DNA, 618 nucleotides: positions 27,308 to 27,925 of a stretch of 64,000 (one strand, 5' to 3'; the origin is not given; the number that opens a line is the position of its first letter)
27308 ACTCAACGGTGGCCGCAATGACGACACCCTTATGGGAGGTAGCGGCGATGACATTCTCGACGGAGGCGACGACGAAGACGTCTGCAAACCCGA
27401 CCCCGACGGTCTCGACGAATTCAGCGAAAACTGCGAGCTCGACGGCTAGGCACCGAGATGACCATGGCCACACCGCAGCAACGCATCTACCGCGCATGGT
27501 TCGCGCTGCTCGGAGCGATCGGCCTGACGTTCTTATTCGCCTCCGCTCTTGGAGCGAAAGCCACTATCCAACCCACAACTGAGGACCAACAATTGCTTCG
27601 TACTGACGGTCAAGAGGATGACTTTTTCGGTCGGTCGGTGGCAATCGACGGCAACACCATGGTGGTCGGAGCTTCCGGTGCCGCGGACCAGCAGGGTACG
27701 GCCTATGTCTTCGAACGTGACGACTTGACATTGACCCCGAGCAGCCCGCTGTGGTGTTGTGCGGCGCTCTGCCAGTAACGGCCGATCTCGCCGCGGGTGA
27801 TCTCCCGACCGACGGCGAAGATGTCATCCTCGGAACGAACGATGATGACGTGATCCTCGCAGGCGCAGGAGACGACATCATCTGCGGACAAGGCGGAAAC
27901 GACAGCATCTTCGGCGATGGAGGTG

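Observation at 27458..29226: Paralogue 5 is a frameshifted chimera: signal peptide + 1 blade + short RTX block + about 4 blades + second RTX block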

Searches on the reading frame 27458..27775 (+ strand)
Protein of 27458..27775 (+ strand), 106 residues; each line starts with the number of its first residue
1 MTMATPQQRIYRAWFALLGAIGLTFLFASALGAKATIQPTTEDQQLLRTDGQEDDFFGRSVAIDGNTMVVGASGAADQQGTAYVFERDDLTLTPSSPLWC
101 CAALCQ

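Call 6: search_protein_families(library=pfam, proteins=[window:27458-27775:+], max_evalue=0.01)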
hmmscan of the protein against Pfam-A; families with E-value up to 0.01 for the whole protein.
window:27458-27775:+ (106 aa): 1 family
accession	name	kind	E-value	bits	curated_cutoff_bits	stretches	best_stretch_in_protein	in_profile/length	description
PF14312.12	FG-GAP_2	-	1.9e-15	57.2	23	1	41-85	2-49/49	FG-GAP repeat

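Call 7: search_protein_families(library=ncbifam, proteins=[window:27458-27775:+], max_evalue=0.01)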
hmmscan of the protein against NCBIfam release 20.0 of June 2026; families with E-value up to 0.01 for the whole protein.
window:27458-27775:+ (106 aa): 0 families

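Call 36: list_cluster_members(proteins=[P0001, window:27458-27775:+, window:27751-29223:+])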
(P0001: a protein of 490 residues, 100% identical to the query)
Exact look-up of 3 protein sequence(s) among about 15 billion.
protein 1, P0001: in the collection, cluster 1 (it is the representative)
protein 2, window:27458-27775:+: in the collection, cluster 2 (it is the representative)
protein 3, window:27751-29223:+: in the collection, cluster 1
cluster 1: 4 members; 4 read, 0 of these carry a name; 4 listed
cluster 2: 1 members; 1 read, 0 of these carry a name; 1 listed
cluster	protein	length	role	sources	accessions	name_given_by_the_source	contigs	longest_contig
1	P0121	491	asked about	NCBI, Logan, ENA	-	-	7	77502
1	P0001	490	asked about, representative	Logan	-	-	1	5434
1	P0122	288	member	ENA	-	-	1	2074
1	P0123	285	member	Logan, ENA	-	-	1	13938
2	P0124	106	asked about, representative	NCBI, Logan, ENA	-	-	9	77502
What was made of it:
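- The 90% cluster of ORF-b holds only 491-, 490-, 288- and 285-aa forms (call 36).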

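Call 38: find_encoding_contigs(protein=P0123, flank=10000, max_places=4)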
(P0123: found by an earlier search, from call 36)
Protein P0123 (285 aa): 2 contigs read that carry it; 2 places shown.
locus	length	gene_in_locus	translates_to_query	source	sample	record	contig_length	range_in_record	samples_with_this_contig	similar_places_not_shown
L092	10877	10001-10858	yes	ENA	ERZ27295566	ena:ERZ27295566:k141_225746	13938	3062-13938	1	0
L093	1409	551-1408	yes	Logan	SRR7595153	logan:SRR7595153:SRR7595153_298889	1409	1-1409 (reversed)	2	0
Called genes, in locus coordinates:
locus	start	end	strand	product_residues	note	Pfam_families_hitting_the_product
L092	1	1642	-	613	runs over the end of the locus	PF00012:HSP70, PF06723:MreB_Mbl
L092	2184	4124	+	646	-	PF14312:FG-GAP_2, PF00353:HemolysinCabind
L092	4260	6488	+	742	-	PF14312:FG-GAP_2, PF00353:HemolysinCabind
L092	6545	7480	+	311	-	-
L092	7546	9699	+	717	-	PF14312:FG-GAP_2, PF00353:HemolysinCabind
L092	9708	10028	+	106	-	PF14312:FG-GAP_2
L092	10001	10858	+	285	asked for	PF00353:HemolysinCabind, PF14312:FG-GAP_2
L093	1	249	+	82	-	?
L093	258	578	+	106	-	PF14312:FG-GAP_2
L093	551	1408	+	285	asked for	PF00353:HemolysinCabind, PF14312:FG-GAP_2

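Call 39: find_encoding_contigs(protein=P0122, flank=10000, max_places=4)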
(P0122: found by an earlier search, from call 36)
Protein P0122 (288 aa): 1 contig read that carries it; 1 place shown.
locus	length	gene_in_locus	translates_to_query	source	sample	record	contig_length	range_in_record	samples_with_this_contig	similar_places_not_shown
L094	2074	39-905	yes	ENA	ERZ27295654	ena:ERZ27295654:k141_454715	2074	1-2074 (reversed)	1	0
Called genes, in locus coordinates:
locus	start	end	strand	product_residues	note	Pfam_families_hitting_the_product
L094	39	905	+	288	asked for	PF14312:FG-GAP_2, PF00353:HemolysinCabind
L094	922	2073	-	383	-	?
